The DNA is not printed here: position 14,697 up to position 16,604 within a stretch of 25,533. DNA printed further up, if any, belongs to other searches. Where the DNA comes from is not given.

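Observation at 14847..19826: LysR-controlled organosulfur module: CoA-transferase, desulfinase-type Acd and a ThDP enzyme, translationally coupled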

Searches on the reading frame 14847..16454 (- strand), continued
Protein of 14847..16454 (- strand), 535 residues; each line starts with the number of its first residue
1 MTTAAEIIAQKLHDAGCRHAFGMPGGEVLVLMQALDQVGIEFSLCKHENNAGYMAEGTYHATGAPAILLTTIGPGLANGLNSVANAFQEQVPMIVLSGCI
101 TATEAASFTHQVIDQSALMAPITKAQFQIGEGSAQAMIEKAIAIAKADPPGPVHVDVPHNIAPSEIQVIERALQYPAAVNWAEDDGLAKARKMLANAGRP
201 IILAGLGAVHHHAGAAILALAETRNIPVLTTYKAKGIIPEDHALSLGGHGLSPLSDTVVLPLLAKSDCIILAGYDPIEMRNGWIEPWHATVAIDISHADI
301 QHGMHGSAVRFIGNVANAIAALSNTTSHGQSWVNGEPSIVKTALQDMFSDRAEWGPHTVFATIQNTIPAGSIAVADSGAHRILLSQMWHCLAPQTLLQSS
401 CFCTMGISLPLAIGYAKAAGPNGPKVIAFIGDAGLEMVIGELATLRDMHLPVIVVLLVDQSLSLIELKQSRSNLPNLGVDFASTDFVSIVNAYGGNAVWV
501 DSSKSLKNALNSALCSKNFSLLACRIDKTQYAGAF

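Call 36: get_annotated_region(hit=H9, flank=9000)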
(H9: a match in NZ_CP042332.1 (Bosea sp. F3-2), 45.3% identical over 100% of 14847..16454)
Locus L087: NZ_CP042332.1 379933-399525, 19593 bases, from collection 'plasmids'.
description: Bosea sp. F3-2 plasmid pB32-1, complete sequence
organism: Bosea sp. F3-2 (NCBI taxid 2599640)
taxonomy: Bacteria; Pseudomonadota; Alphaproteobacteria; Hyphomicrobiales; Boseaceae; Bosea; Bosea sp. F3-2
host: -; source: soybean,soil sample,rhizosphere soil; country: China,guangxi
typing (MOB-suite, as given by PLSDB): non-mobilizable
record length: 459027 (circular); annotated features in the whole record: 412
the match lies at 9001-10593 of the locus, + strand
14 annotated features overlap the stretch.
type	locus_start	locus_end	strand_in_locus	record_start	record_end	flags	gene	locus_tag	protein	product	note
CDS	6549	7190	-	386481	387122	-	-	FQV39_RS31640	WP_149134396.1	DUF1109 domain-containing protein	-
CDS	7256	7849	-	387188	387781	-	-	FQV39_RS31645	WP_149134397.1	sigma-70 family RNA polymerase sigma factor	GO:0006352 - DNA-templated transcription initiation [Evidence IEA]; GO:0006355 - regulation of DNA-templated ...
CDS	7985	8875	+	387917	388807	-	-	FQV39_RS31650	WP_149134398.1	PHB depolymerase family esterase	-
CDS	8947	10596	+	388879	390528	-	-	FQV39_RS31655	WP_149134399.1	thiamine pyrophosphate-binding protein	-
CDS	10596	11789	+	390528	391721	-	-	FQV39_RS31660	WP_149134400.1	OpgC domain-containing protein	-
CDS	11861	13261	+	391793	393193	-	-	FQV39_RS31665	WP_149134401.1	tetratricopeptide repeat protein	-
CDS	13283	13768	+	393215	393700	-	-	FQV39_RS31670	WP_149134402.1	hypothetical protein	-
CDS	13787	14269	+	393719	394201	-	-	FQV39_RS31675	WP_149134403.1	YHS domain-containing (seleno)protein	-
CDS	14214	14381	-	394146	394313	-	-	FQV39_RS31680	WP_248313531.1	hypothetical protein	-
CDS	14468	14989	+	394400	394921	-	-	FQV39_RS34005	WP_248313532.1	molybdopterin-dependent oxidoreductase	-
CDS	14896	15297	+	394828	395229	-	-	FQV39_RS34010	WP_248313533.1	molybdopterin cofactor-binding domain-containing protein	-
CDS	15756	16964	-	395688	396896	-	-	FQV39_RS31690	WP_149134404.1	CoA transferase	-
CDS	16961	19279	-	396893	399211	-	-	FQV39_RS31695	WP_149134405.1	molybdopterin guanine dinucleotide-containing S/N-oxide reductase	-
CDS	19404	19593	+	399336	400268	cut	-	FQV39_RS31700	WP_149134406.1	LysR substrate-binding domain-containing protein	-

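Call 37: get_annotated_region(hit=H16, flank=9000)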
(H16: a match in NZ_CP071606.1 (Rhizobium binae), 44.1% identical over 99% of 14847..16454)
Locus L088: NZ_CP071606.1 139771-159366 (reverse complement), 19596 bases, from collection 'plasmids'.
description: Rhizobium binae strain BLR195 plasmid p2, complete sequence
organism: Rhizobium binae (NCBI taxid 1138190)
taxonomy: Bacteria; Pseudomonadota; Alphaproteobacteria; Hyphomicrobiales; Rhizobiaceae; Rhizobium; Rhizobium binae
host: -; source: lentil; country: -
typing (MOB-suite, as given by PLSDB): mobilizable; relaxase MOBP
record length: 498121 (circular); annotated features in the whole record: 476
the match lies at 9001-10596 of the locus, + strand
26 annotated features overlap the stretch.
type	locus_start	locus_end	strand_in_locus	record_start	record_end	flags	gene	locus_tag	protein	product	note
CDS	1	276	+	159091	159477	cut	-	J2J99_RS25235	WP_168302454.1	transposase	GO:0006313 - DNA transposition [Evidence IEA]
CDS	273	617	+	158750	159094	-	tnpB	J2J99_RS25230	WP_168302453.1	IS66 family insertion sequence element accessory protein TnpB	-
CDS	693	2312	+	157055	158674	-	-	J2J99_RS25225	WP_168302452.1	IS66 family transposase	-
CDS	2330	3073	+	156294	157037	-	-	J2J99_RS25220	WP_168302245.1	alpha/beta hydrolase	-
CDS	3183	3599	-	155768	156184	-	-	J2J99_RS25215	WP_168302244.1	CopD family protein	-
CDS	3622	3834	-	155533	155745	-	-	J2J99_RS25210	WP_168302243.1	hypothetical protein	-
CDS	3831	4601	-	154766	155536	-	-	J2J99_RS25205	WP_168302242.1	hypothetical protein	-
CDS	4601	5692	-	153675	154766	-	-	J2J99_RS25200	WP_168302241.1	Rieske 2Fe-2S domain-containing protein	-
CDS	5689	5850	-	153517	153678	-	-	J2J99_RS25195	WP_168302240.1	hypothetical protein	-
CDS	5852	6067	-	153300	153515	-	-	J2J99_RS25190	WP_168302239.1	hypothetical protein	-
CDS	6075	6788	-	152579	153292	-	-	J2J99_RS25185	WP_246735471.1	SDR family NAD(P)-dependent oxidoreductase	-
CDS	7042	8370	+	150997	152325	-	-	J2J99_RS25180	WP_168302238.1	tetratricopeptide repeat protein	-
CDS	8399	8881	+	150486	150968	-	-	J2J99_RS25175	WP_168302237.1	hypothetical protein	-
CDS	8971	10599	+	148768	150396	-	-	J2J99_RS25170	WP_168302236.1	thiamine pyrophosphate-binding protein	-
CDS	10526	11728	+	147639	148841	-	-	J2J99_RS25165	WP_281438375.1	OpgC domain-containing protein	-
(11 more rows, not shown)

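Call 65: search_solved_structures(query=A1, max_evalue=1e-20, show_alignments=3)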
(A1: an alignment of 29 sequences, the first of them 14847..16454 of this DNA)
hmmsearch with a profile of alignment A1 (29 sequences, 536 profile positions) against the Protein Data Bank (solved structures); distinct sequences matched with E-value up to 1e-20: 149 (the best 60 are shown).
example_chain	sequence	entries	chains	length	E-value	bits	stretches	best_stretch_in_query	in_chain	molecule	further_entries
4rjj_A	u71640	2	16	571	2.8e-88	299.6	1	5-527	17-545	Acetolactate synthase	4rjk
4rji_A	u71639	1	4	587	3.1e-88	299.5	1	5-527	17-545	Acetolactate synthase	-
13bb_A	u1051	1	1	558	3.2e-87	296.1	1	6-527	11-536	acetolactate synthase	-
9zgl_A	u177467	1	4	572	9.7e-86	291.2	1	4-527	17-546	Ancestral acetolactate synthase, catabolic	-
5d6r_B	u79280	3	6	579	3.8e-82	279.4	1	5-528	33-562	Acetolactate synthase, catabolic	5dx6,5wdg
1ozf_A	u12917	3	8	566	4.2e-82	279.2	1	5-528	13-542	Acetolactate synthase, catabolic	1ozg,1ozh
24pi_A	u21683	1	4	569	5e-82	279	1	5-528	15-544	Ancestral acetolactate synthase, catabolic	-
6lpi_A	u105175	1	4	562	1.8e-79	270.5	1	4-530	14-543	Acetolactate synthase isozyme 1 large subunit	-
1jsc_A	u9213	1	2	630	2e-69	237.4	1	4-529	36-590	ACETOHYDROXY-ACID SYNTHASE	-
6u9d_A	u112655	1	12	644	2.1e-69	237.3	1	4-529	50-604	Acetolactate synthase catalytic subunit, mitochondrial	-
1n0h_A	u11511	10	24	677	2.5e-69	237.1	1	4-529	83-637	Acetolactate synthase | Acetolactate synthase, mitochondrial | Acetolactate synthase catalytic subunit, mitochondrial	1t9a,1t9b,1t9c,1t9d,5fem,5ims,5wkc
1upa_A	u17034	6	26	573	1.7e-67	231.1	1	3-515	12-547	CARBOXYETHYLARGININE SYNTHASE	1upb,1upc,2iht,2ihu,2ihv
6dek_A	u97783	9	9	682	3.7e-67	229.9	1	7-526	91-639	Acetolactate synthase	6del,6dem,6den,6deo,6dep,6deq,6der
8x3x_A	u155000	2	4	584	1.7e-65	224.4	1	3-527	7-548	BbmA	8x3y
8xod_A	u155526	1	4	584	1.8e-65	224.3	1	3-527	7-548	BbmA-G484F complex with CBOA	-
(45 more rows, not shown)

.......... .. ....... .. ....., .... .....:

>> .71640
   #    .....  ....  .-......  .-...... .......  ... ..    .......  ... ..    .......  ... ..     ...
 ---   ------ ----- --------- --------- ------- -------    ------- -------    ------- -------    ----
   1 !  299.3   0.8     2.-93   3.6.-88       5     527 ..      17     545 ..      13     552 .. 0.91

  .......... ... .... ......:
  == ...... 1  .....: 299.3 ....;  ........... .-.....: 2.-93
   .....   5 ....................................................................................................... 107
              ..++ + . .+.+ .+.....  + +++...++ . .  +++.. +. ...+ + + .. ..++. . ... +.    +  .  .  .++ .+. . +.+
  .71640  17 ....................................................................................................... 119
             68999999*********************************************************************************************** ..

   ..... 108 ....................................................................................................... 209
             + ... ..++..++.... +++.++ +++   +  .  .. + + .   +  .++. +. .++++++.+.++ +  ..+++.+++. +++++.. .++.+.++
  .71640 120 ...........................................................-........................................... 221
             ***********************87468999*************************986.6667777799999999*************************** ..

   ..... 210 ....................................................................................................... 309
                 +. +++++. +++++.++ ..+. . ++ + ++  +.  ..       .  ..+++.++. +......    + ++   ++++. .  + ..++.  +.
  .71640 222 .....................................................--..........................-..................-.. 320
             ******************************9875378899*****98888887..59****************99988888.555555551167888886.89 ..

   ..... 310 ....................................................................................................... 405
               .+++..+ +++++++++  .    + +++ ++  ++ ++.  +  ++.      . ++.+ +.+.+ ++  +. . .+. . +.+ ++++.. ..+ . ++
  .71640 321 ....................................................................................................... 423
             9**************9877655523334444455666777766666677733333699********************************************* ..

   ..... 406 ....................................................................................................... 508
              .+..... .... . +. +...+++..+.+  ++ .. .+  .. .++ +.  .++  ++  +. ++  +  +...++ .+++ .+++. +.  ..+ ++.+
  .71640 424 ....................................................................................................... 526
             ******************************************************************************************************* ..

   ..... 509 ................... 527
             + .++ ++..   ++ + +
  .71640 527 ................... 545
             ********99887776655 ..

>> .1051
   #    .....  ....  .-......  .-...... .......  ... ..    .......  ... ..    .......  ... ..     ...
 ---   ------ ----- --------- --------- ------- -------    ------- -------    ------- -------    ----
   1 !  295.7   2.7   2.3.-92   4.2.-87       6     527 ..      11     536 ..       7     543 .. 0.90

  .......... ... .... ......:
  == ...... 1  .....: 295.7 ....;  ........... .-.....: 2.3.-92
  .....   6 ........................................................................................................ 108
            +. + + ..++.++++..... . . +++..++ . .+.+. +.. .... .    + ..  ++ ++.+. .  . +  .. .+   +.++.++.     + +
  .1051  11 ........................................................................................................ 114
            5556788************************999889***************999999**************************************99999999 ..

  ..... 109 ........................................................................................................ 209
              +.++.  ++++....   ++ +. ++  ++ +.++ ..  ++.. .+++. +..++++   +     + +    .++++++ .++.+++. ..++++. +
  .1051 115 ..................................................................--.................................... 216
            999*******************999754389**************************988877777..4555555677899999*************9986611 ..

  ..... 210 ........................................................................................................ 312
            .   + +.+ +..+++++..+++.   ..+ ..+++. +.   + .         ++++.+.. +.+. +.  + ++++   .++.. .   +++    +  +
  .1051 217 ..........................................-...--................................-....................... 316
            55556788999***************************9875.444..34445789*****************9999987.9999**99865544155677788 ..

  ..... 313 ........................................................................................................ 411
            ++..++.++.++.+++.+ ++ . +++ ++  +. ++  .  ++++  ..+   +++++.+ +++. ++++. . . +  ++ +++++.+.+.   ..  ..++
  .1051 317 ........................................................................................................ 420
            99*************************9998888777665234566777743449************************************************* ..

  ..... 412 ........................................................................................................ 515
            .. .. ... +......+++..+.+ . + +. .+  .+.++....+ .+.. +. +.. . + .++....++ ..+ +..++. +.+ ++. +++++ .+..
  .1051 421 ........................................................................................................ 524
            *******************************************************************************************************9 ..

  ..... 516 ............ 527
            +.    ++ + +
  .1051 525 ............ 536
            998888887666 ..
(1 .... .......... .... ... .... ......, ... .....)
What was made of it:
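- On Oxalyl-CoA decarboxylase / 2-hydroxyacyl-CoA lyase: The family profile scores 170-208 bits on OXC/HACL chains against 280-300 on catabolic ALS (call 65).
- The family profile scores 170-208 bits on OXC/HACL structures against about 300 on acetolactate synthases (call 65).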

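Call 71: predict_structure(alignment_id=A1)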
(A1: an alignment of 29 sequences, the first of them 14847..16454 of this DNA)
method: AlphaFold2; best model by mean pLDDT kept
length: 535 residues; sequences in the alignment: 29
mean_pLDDT: 88.7   pTM: 0.90
mean pLDDT of the five models: 88.7, 88.7, 88.4, 88.3, 87.5
residues with pLDDT >= 90: 348; 70-90: 140; 50-70: 47; < 50: 0
segments of 3 or more residues with pLDDT < 50: none
pLDDT, mean of each block of 10 residues (from residue 1): 90 97 87 96 90 95 96 87 91 92 75 86 93 91 92 92 81 72 94 93 94 96 94 93 93 91 95 78 85 89 77 94 73 91 93 91 94 87 91 88 80 96 95 88 93 90 64 69 85 96 96 95 87 71
secondary structure, 60 per line:
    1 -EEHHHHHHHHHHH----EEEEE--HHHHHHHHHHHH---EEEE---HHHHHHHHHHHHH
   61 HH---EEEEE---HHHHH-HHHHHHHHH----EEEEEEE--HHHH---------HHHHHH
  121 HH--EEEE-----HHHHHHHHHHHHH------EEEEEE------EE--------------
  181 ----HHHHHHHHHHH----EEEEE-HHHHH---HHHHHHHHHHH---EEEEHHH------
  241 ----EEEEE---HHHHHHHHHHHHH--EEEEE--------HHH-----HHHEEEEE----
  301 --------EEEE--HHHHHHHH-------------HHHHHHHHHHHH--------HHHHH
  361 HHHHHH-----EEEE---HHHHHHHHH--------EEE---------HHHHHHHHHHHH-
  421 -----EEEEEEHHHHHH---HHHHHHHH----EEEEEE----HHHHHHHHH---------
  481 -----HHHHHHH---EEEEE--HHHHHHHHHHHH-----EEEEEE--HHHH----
elements in order: H4-14 E19-23 H26-37 E41-44 H48-62 E66-70 H74-78 H80-88 E93-99 H102-105 H115-122 E125-128 H134-146 E153-158 H185-195 E200-204 H206-210 H214-224 E228-231 E245-249 H253-265 E268-272 E292-296 E309-312 H315-322 H336-347 H356-366 E372-375 H379-387 E396-398 H408-419 E426-431 H432-437 H441-448 E453-458 H463-471 H486-492 E496-500 H503-514 E520-525 H528-531
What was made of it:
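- On ThDP-dependent decarboxylase superfamily (ALS/POX/PDC type): The AF2 model has pLDDT 88.7 (call 71).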
